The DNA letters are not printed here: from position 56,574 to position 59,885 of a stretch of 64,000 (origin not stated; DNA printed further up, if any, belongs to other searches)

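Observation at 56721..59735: Orphan 1004-aa sensor-like / SF1B helicase / DUF2726-type nuclease protein: candidate single-gene nucleic-acid surveillance or defence module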

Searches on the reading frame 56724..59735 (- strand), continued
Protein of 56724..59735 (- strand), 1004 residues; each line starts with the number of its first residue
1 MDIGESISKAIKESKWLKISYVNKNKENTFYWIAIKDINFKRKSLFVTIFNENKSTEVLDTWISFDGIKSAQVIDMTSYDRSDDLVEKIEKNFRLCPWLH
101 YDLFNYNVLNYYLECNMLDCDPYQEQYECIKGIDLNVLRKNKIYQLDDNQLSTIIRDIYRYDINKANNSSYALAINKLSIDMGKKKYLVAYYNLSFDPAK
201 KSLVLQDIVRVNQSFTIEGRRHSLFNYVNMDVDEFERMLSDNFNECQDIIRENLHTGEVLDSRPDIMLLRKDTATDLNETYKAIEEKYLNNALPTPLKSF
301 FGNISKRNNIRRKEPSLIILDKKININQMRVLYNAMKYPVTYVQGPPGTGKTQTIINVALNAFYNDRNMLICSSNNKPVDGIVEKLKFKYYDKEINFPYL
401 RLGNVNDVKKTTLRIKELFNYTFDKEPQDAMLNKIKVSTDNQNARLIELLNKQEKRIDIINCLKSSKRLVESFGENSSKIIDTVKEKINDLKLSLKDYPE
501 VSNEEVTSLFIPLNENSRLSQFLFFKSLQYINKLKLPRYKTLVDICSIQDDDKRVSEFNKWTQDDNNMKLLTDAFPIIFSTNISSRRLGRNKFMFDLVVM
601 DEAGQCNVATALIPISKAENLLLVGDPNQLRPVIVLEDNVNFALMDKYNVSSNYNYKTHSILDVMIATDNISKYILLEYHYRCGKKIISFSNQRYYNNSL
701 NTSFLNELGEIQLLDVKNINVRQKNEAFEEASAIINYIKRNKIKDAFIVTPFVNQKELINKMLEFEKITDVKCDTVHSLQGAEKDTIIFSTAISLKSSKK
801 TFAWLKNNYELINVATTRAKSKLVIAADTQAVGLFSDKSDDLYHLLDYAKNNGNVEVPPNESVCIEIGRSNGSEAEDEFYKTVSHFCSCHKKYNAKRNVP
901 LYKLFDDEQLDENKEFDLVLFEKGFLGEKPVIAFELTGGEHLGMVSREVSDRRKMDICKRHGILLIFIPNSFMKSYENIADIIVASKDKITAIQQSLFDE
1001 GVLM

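Call 16: search_solved_structures(query=window:56724-59735:-, max_evalue=0.01)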
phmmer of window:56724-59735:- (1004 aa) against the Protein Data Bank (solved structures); distinct sequences matched with E-value up to 0.01: 22.
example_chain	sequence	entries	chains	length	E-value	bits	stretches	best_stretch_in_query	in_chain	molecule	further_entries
5mzn_A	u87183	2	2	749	2.4e-16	62.4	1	589-828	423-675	Helicase SEN1,Helicase SEN1 | Helicase SEN1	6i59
4b3g_A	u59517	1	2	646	2.2e-15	59.2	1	330-387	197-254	DNA-BINDING PROTEIN SMUBP-2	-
4b3f_X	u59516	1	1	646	2.2e-15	59.2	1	330-387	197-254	DNA-BINDING PROTEIN SMUBP-2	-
8ftm_A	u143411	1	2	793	3.7e-13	51.8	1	586-832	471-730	5'-3' RNA helicase-like protein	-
8rd3_A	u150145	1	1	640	4.7e-13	51.5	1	323-387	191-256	ATP-dependent helicase NAM7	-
2xzl_A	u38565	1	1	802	1.3e-12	50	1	323-387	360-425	ATP-DEPENDENT HELICASE NAM7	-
9qdq_A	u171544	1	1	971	2.7e-12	48.9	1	323-387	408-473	ATP-dependent helicase NAM7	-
8fth_A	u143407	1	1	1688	4.2e-12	48.3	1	586-832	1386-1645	5'-3' RNA helicase-like protein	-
8ftk_A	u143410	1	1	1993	6e-12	47.8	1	586-832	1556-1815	5'-3' RNA helicase-like protein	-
2xzo_A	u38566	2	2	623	1.3e-11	46.7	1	324-386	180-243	REGULATOR OF NONSENSE TRANSCRIPTS 1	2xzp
2gjk_A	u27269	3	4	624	1.3e-11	46.7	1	324-386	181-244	Regulator of nonsense transcripts 1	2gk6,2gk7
6ej5_A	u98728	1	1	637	1.5e-11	46.5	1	324-386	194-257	Regulator of nonsense transcripts 1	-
2wjv_A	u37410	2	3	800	3.7e-11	45.2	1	324-386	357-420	REGULATOR OF NONSENSE TRANSCRIPTS 1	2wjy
9qwn_A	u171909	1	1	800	3.7e-11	45.2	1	324-386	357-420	Isoform 2 of Regulator of nonsense transcripts 1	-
5eaw_A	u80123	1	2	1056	6e-10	41.2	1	744-835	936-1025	DNA replication ATP-dependent helicase/nuclease DNA2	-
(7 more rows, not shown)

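Call 19: search_protein_families(library=phrogs, proteins=[window:56724-59735:-], max_evalue=1)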
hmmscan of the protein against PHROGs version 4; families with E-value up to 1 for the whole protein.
window:56724-59735:- (1004 aa): 3 families
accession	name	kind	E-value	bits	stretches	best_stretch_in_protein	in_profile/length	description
phrog_25411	-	unknown function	1.6e-33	117.2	1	331-836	222-606/627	-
phrog_170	-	other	0.00077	20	1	323-365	75-117/323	PhoH-like phosphate starvation-inducible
phrog_5482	-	unknown function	0.0014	18.5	1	326-394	40-108/341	-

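Call 38: search_protein_families(library=pfam, alignment_id=A4, max_evalue=0.01)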
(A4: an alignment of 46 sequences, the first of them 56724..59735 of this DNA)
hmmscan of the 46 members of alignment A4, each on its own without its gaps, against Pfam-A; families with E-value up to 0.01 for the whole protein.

A. member 1, window:56724-59735:- (1004 aa): 10 families
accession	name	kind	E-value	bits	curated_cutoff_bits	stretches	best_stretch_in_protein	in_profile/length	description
PF13086.12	AAA_11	-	2.6e-33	116.3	27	1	324-635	2-255/257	AAA domain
PF13087.12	AAA_12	-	2.2e-19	70.2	27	1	671-828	14-193/195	AAA domain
PF13245.12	AAA_19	-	1.3e-08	35.6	25.1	1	332-633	5-132/134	AAA domain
PF01443.25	Viral_helicase1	-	7.8e-08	32.8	21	0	592-630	56-97/228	Viral superfamily 1 RNA helicase core domain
PF13604.12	AAA_30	-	3.6e-06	27.3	27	0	326-361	4-41/191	AAA domain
PF09848.15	SLFN-g3_helicase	-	0.0002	21.2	24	0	340-390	3-55/354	Schlafen group 3, DNA/RNA helicase domain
PF10881.14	DUF2726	-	0.001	19.2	24.7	1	913-983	56-123/126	Protein of unknown function (DUF2726)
PF02562.22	PhoH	-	0.0012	18.8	27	0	324-368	5-49/205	PhoH-like protein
PF25199.1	nSTAND_NTPase5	-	0.0023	18.2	34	0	336-386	39-90/145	Novel STAND NTPase 5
PF09380.16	FERM_C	-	0.0051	17.7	23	0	21-57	19-58/93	FERM C-terminal PH-like domain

B. families by the number of members that match (of 46 scanned): 23 families
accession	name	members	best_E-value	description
PF13086.12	AAA_11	46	2.8e-36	AAA domain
PF13087.12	AAA_12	46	1.1e-26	AAA domain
PF13245.12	AAA_19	46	6.8e-12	AAA domain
PF13604.12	AAA_30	46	1.3e-10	AAA domain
PF01443.25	Viral_helicase1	45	2.4e-10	Viral superfamily 1 RNA helicase core domain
PF09848.15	SLFN-g3_helicase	30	9e-08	Schlafen group 3, DNA/RNA helicase domain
PF10881.14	DUF2726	29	2e-12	Protein of unknown function (DUF2726)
PF13538.12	UvrD_C_2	22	2.8e-06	UvrD-like helicase C-terminal domain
PF25199.1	nSTAND_NTPase5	11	0.00011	Novel STAND NTPase 5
PF00580.27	UvrD-helicase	9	1.5e-07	UvrD/REP helicase N-terminal domain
PF18741.7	MTES_1575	7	5.3e-05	REase_MTES_1575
PF00270.35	DEAD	5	5.6e-06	DEAD/DEAH box helicase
PF04480.18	DUF559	5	0.00013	Protein of unknown function (DUF559)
PF13361.12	UvrD_C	4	1.3e-07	UvrD-like helicase C-terminal domain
PF02562.22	PhoH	3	0.0012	PhoH-like protein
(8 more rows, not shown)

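Call 39: search_protein_families(library=padloc, alignment_id=A4, max_evalue=0.001)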
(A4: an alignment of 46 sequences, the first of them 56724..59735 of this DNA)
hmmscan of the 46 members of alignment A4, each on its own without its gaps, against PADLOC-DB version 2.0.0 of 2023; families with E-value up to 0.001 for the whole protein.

A. member 1, window:56724-59735:- (1004 aa): 8 families
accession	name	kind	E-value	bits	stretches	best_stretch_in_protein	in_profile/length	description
PDLC03924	MkoC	-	7.9e-45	151.4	1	594-834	670-949/1136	-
PDLC03920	MkoA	-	2.6e-40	136.6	1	260-850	555-1098/1112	-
PDLC03921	MkoA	-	1.4e-37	127.1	2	313-635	1013-1337/1607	-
PDLC05009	PDC-S37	-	5.7e-26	88.7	2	590-851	933-1224/1550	-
PDLC02194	Hhe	-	2.1e-15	53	1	589-700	1375-1480/1911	-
PDLC04140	mad8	-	1.8e-06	25.7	1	337-454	26-115/314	mads_8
PDLC00112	GajB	-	3e-05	20.9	0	341-398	21-81/581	UrvD helicase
PDLC02895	DpdJ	-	3.8e-05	18.7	1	747-827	372-452/2112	DpdJ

B. families by the number of members that match (of 46 scanned): 29 families (the first 25 are shown)
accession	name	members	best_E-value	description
PDLC03924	MkoC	46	3.5e-61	-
PDLC03920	MkoA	46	2.1e-53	-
PDLC03921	MkoA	46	3.1e-44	-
PDLC05009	PDC-S37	46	1.2e-38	-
PDLC02194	Hhe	46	1.4e-22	-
PDLC04140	mad8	42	6.7e-10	mads_8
PDLC02895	DpdJ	40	1.9e-12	DpdJ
PDLC00112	GajB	18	3.3e-07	UrvD helicase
PDLC01734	typeIV_RecD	16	1.6e-10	RecD_0_IVD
PDLC00136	GajB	14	9.6e-07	UrvD helicase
PDLC00117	GajB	11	2.7e-10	UrvD helicase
PDLC00120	GajB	6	5.2e-08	UrvD helicase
PDLC05065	PDC-S68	5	8.4e-08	-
PDLC00132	GajB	3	4.7e-08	UrvD helicase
PDLC00129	GajB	3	8.7e-07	UrvD helicase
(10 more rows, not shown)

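Call 54: search_dna_similar(query=window:56724-59735:-, collection=plasmids, mode=protein, max_rows=15)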
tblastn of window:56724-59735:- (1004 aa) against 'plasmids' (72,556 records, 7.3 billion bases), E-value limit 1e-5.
Records with a match: 1112; places in all: 1131; records where one place covers at least 80% of the query: 0.
Best place of each record, by identity: <60% 1112.
By first word of the organism name: Klebsiella 732; Acinetobacter 77; Ralstonia 32; Raoultella 22; Agrobacterium 22; Rhizobium 18; Vibrio 15; Escherichia 13; Nostoc 13; Acetobacter 11; and 89 more.
By predicted mobility (MOB-suite, as given by PLSDB): conjugative 754; non-mobilizable 207; mobilizable 151.
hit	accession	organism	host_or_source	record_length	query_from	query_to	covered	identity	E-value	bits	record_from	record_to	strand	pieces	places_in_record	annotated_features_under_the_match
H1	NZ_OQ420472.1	Escherichia coli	-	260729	293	966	67%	24.2%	2e-26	125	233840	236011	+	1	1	AAA domain-containing protein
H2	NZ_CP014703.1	Ralstonia solanacearum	Solanum tuberosum,cell culture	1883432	270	825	55%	26.1%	6e-27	127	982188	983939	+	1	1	none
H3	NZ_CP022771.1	Ralstonia solanacearum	Solanum tuberosum,single cell,Potato ...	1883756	270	825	55%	26.1%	6e-27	127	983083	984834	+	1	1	none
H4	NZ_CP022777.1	Ralstonia solanacearum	Solanum tuberosum,single cell,Potato ...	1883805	270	825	55%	26.1%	6e-27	127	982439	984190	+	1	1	none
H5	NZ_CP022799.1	Ralstonia solanacearum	Solanum tuberosum,single cell,Potato ...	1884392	270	825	55%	26.1%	6e-27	127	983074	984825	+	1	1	none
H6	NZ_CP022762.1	Ralstonia solanacearum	Solanum tuberosum,single cell,Potato ...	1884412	270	825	55%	26.1%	6e-27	127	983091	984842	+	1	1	none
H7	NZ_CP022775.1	Ralstonia solanacearum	Solanum tuberosum,single cell,Potato ...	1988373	270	825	55%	25.9%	1e-26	126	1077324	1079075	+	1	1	none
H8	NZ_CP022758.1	Ralstonia solanacearum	Solanum tuberosum,single cell,Potato ...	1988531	270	825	55%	25.9%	1e-26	126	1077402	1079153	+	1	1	none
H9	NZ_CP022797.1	Ralstonia solanacearum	Solanum tuberosum,single cell,Potato ...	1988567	270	825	55%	25.9%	1e-26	126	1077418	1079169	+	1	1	none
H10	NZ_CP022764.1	Ralstonia solanacearum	Solanum tuberosum,single cell,Potato ...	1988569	270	825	55%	25.9%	1e-26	126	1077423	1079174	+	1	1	none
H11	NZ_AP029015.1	Ralstonia pseudosolanacearum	-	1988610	270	825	55%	25.9%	1e-26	126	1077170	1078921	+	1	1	none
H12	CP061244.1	Escherichia coli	Homo sapiens,cell culture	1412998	293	859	56%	25.3%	4e-27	127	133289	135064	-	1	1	none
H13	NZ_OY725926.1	Bacteroides finegoldii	-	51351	310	863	44%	29.1%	5e-17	154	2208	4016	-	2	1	AAA domain-containing protein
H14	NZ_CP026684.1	Nostoc sp. 'Peltigera membranacea cyanobiont' N6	Lichen thallus,Peltigera membranacea ...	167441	270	828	56%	22.7%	4e-11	76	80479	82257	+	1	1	serine/threonine-protein kinase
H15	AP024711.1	Leptolinea sp. HRD-7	-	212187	282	828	39%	32.6%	2e-31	202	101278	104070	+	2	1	hypothetical protein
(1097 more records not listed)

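Call 55: search_dna_similar(query=window:56724-59735:-, collection=phages, mode=protein, max_rows=15)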
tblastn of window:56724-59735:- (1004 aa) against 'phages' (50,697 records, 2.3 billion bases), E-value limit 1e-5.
Records with a match: 7; places in all: 7; records where one place covers at least 80% of the query: 0.
Best place of each record, by identity: <60% 7.
By first word of the organism name: Bacteriophage 4; Staphylococcus 2; Klebsiella 1.
By host as written in the record: - 4; Staphylococcus aureus 2; Klebsiella pneumoniae 1.
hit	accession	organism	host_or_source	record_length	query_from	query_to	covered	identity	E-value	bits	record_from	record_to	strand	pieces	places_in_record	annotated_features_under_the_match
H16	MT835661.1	Bacteriophage sp.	human fecal samples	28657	576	958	38%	26.2%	3e-23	113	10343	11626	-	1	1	record has no annotation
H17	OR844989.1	Staphylococcus phage SA 1306 Kay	Staphylococcus aureus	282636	575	834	26%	26.6%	1e-15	88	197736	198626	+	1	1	record has no annotation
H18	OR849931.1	Staphylococcus phage SA 1298 Kay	Staphylococcus aureus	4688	575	834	26%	25.6%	1e-15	88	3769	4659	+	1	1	record has no annotation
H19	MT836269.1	Bacteriophage sp.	human fecal samples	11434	595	825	23%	28.6%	9e-13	79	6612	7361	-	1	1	record has no annotation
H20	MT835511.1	Bacteriophage sp.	human fecal samples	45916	594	829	24%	25.6%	6e-6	57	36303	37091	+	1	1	record has no annotation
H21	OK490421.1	Klebsiella phage Kp4866-6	Klebsiella pneumoniae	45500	598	825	23%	25.6%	4e-11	74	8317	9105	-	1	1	record has no annotation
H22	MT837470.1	Bacteriophage sp.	human fecal samples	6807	596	825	23%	25.2%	7e-13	79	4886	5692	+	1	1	record has no annotation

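Call 60: find_encoding_contigs(protein=P0090, flank=8000, max_places=2)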
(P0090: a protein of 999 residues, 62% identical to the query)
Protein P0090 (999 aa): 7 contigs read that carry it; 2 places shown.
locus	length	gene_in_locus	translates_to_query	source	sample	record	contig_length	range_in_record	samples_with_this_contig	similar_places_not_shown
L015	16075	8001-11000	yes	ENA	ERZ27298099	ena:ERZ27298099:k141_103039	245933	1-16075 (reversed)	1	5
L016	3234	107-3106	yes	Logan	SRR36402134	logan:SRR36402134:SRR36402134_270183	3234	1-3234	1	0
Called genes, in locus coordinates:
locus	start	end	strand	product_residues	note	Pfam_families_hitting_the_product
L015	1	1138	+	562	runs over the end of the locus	PF16949:ABC_tran_2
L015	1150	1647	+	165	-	-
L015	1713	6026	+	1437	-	PF07523:Big_3 (faint)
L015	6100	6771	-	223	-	-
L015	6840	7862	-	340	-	PF00753:Lactamase_B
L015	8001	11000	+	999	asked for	PF01443:Viral_helicase1 (faint), PF13086:AAA_11, PF13245:AAA_19 (weak), PF13604:AAA_30 (faint), PF13086:AAA_11, PF13087:AAA_12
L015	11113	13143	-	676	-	PF02368:Big_2, PF14262:Cthe_2159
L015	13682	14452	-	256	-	-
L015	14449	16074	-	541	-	?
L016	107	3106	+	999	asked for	PF01443:Viral_helicase1 (faint), PF13086:AAA_11, PF13245:AAA_19 (weak), PF13604:AAA_30 (faint), PF13086:AAA_11, PF13087:AAA_12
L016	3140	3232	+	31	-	?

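Call 61: find_encoding_contigs(protein=P0098, flank=8000, max_places=2)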
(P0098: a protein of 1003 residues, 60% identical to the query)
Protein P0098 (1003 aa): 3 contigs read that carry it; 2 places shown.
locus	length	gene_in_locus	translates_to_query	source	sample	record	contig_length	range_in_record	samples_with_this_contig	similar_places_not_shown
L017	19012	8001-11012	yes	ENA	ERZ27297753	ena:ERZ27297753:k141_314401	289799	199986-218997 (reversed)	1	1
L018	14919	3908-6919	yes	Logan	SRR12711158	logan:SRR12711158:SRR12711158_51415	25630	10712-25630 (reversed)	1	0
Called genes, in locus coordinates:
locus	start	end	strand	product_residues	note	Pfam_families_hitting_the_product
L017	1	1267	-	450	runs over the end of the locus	PF03448:MgtE_N, PF00571:CBS, PF01769:MgtE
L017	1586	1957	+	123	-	-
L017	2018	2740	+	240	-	-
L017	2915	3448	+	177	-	PF12844:HTH_19, PF13443:HTH_26 (weak), PF13560:HTH_31, PF01381:HTH_3, PF07883:Cupin_2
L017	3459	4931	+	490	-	PF00005:ABC_tran, PF08402:TOBE_2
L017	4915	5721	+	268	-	PF00528:BPD_transp_1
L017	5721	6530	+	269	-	PF00528:BPD_transp_1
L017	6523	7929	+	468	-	PF01547:SBP_bac_1, PF13416:SBP_bac_8, PF13343:SBP_bac_6 (faint)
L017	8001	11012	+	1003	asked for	PF13086:AAA_11, PF13245:AAA_19 (weak), PF13604:AAA_30 (faint), PF13087:AAA_12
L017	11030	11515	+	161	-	-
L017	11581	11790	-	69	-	PF13744:HTH_37 (weak), PF13560:HTH_31 (weak), PF12844:HTH_19 (weak), PF01381:HTH_3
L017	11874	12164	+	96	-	PF07498:Rho_N (weak)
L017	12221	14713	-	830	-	PF00005:ABC_tran, PF02463:SMC_N (faint), PF02687:FtsX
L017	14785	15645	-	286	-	PF00849:PseudoU_synth_2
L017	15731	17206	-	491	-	PF00860:Xan_ur_permease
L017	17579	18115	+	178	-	PF00156:Pribosyltran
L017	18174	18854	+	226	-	-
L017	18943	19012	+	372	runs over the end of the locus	PF01276:OKR_DC_1, PF00155:Aminotran_1_2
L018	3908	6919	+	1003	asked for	PF13086:AAA_11, PF13245:AAA_19 (weak), PF13604:AAA_30 (faint), PF13087:AAA_12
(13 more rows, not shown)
